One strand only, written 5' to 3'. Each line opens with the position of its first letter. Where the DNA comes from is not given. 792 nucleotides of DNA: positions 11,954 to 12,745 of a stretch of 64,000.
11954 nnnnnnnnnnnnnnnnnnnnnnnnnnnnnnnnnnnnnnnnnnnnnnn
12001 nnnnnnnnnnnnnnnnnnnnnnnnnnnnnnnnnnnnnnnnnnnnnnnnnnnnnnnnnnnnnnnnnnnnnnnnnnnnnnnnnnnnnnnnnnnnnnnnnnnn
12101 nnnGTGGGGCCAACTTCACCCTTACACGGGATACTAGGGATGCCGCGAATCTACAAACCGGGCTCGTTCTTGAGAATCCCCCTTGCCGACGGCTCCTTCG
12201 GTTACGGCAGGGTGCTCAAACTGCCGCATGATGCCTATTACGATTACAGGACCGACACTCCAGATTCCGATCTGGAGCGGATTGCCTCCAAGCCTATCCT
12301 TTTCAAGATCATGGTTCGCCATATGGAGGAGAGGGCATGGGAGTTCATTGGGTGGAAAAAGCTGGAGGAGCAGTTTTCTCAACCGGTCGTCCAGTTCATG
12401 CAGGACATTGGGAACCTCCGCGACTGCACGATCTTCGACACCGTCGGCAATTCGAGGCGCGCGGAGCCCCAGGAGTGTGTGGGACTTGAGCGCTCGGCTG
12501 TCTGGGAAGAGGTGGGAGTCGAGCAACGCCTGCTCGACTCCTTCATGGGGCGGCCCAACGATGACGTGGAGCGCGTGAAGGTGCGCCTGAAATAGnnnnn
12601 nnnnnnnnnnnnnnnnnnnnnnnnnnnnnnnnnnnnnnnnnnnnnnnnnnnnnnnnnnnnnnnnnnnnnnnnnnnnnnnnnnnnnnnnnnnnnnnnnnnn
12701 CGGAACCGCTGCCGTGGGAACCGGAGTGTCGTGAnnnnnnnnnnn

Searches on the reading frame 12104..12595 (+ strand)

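Call 3: search_protein_families(library=pfam, proteins=[window:12104-12595:+], max_evalue=1)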
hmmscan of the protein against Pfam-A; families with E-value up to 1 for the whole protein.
window:12104-12595:+ (163 aa): 1 family
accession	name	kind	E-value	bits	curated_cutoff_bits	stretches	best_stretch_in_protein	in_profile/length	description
PF15428.11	Imm26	-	4.5e-13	49.9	23.3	1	18-108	1-106/107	Immunity protein 26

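Call 4: search_protein_families(library=ncbifam, proteins=[window:12104-12595:+], max_evalue=1)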
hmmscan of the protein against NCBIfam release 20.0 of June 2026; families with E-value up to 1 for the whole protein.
window:12104-12595:+ (163 aa): 0 families

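Call 5: search_protein_families(library=padloc, proteins=[window:12104-12595:+], max_evalue=1)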
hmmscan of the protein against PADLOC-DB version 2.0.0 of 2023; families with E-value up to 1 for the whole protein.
window:12104-12595:+ (163 aa): 0 families
